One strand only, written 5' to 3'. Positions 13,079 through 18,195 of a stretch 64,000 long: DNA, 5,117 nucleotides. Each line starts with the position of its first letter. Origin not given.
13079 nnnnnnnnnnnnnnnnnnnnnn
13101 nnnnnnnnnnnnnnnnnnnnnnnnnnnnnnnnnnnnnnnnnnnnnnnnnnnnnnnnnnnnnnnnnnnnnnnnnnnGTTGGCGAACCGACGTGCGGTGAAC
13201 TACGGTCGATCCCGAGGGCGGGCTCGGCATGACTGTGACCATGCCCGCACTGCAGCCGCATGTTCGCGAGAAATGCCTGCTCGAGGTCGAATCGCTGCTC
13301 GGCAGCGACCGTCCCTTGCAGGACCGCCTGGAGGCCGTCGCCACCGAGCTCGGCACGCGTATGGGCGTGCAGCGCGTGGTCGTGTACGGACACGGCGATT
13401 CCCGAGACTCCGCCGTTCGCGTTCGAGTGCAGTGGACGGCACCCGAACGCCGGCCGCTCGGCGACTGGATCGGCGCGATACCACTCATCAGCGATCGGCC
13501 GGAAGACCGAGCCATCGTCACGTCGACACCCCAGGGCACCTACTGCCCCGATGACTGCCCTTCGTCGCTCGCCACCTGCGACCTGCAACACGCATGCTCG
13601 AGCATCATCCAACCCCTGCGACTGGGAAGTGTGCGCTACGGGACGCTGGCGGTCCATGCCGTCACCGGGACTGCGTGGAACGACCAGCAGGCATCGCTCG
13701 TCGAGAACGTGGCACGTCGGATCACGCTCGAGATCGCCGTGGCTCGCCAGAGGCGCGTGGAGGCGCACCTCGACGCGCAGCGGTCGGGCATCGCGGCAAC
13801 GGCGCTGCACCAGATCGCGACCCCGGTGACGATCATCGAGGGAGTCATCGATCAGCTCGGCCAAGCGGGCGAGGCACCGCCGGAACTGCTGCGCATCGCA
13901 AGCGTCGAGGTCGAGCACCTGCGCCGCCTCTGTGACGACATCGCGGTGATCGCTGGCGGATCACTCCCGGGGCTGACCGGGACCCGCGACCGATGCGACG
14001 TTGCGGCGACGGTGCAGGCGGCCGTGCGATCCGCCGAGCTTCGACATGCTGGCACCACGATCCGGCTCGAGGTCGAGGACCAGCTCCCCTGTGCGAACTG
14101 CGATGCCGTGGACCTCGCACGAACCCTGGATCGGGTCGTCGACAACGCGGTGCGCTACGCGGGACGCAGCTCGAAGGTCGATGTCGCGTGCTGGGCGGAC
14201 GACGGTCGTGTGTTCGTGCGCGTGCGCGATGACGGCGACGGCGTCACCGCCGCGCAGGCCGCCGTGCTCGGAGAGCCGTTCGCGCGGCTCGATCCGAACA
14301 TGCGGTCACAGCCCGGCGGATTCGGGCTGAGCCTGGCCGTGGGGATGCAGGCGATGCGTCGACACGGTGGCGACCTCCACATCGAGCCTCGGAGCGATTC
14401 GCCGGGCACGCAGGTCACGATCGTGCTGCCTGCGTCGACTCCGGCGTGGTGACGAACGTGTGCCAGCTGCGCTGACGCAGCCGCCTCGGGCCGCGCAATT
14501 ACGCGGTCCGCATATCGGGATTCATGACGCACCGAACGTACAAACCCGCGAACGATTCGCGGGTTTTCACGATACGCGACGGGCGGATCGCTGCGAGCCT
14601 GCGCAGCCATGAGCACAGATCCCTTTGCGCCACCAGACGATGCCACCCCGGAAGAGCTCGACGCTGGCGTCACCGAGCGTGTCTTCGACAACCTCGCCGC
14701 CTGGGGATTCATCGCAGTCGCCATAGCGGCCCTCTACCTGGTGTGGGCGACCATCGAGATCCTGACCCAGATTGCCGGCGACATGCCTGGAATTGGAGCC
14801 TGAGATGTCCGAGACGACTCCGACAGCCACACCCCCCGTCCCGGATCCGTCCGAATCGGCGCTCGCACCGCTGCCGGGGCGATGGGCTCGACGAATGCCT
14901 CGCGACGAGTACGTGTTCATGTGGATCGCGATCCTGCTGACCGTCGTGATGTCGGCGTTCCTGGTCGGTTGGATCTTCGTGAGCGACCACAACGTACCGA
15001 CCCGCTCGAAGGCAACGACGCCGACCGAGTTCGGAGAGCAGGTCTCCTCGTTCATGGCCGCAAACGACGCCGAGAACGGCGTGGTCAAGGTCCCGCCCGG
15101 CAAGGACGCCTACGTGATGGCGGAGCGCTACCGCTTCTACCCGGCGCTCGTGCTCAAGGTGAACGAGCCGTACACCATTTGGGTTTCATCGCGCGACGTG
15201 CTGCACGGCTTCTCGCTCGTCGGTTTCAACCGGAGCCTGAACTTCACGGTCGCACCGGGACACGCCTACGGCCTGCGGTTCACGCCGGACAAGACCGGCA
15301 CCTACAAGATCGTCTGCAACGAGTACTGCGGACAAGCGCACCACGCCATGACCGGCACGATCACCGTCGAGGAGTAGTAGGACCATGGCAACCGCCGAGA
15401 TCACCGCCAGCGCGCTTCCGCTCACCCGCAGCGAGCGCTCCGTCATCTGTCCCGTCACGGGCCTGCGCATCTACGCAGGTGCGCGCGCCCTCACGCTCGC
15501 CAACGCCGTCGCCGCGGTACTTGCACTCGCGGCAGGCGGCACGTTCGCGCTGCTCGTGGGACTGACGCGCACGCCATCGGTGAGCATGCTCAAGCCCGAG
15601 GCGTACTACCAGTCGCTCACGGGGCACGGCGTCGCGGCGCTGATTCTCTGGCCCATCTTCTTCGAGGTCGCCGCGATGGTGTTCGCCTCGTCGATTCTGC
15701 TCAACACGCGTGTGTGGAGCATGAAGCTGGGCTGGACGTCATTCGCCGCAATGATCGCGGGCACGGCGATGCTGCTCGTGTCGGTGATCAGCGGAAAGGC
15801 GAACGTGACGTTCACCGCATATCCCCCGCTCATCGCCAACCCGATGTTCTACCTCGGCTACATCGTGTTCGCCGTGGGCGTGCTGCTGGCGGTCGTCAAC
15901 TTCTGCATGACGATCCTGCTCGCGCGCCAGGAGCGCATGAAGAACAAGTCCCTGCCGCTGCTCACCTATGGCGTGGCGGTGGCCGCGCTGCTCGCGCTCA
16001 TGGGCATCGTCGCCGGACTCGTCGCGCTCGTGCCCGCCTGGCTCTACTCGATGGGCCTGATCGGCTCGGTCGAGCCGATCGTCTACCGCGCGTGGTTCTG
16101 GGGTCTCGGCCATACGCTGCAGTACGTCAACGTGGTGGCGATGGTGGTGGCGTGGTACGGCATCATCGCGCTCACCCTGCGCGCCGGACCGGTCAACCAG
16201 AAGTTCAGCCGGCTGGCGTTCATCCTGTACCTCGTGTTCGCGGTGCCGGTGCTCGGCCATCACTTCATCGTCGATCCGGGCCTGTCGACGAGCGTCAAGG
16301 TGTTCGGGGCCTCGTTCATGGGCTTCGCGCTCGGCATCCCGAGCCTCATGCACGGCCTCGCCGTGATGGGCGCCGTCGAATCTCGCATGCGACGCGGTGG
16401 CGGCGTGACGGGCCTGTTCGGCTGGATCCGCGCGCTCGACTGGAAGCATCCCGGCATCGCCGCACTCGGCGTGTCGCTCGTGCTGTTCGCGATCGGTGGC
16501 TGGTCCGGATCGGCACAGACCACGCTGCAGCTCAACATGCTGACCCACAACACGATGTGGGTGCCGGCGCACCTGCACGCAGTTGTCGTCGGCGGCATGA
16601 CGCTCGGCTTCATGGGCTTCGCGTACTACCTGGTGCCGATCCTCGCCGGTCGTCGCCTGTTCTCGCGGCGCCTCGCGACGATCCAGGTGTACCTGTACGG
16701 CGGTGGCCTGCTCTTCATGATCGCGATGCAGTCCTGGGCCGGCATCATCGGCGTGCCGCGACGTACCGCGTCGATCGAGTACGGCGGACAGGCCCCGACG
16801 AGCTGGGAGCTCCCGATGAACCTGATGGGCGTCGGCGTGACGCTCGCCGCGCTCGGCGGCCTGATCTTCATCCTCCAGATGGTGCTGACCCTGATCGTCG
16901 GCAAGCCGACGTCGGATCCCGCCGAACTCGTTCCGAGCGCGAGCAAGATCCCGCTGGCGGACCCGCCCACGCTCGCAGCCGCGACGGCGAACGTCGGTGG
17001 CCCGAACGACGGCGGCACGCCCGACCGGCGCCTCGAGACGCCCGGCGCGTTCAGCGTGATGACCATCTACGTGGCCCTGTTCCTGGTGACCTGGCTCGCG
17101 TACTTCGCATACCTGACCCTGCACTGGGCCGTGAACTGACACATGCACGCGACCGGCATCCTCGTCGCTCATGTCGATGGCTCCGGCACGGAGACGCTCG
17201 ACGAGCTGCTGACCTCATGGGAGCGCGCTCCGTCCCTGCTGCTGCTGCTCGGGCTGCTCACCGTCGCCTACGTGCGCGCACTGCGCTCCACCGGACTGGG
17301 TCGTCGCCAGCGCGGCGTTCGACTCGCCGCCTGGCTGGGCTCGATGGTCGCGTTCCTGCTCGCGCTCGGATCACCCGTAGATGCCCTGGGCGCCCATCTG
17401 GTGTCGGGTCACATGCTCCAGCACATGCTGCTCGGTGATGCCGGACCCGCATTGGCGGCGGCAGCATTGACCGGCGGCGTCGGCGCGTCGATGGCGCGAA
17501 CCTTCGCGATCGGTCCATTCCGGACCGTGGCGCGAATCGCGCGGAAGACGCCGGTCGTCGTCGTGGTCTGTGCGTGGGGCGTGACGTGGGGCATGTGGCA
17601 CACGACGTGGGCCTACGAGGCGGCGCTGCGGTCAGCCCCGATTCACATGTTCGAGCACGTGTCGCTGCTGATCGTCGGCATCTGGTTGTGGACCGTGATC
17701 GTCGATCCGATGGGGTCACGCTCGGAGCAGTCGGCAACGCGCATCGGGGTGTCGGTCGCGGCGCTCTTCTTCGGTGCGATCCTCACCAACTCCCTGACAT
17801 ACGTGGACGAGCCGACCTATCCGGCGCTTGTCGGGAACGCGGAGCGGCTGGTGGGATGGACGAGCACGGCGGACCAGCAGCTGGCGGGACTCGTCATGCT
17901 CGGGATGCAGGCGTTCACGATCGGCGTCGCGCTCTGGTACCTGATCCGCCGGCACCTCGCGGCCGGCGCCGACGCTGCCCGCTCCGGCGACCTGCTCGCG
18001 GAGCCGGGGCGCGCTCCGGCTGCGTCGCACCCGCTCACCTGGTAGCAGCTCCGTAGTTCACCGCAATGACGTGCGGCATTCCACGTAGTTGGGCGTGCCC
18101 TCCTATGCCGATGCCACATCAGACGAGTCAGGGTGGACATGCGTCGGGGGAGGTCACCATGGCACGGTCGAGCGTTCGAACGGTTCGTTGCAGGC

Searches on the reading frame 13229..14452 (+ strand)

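Call 69: search_protein_families(library=pfam, proteins=[window:13229-14452:+], max_evalue=0.00001)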
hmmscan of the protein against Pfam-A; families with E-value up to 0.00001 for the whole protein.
window:13229-14452:+ (407 aa): 3 families
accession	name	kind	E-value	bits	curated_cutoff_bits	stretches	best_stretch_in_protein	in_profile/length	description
PF02518.31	HATPase_c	-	4e-19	69.5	26.4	1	292-402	2-109/111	Histidine kinase-, DNA gyrase B-, and HSP90-like ATPase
PF13581.12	HATPase_c_2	-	2.8e-06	27.8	27.4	0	299-372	35-107/127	Histidine kinase-like ATPase domain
PF01590.32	GAF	-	4.7e-06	27.6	22.4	1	30-169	2-133/133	GAF domain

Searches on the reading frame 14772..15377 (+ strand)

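Call 69: search_protein_families(library=pfam, proteins=[window:14772-15377:+], max_evalue=0.00001)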
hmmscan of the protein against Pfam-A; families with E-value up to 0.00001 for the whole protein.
window:14772-15377:+ (201 aa): 1 family
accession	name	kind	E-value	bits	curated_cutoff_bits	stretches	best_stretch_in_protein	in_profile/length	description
PF00116.26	COX2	-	2.9e-06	27.6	22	1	126-194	48-114/120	Cytochrome C oxidase subunit II, periplasmic domain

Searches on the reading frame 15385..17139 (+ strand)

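Call 69: search_protein_families(library=pfam, proteins=[window:15385-17139:+], max_evalue=0.00001)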
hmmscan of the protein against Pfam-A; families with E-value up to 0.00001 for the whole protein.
window:15385-17139:+ (584 aa): 1 family
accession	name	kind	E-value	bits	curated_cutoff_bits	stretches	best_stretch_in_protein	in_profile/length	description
PF00115.25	COX1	-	5.4e-71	240.1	34.8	1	37-480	3-429/436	Cytochrome C and Quinol oxidase polypeptide I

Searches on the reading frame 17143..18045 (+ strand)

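Call 69: search_protein_families(library=pfam, proteins=[window:17143-18045:+], max_evalue=0.00001)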
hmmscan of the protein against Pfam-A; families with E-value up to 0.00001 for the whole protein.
window:17143-18045:+ (300 aa): 1 family
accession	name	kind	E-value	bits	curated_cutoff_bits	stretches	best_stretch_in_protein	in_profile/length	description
PF09678.15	Caa3_CtaG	-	2.4e-30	106.1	27.7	1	42-271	5-234/237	Cytochrome c oxidase caa3 assembly factor (Caa3_CtaG)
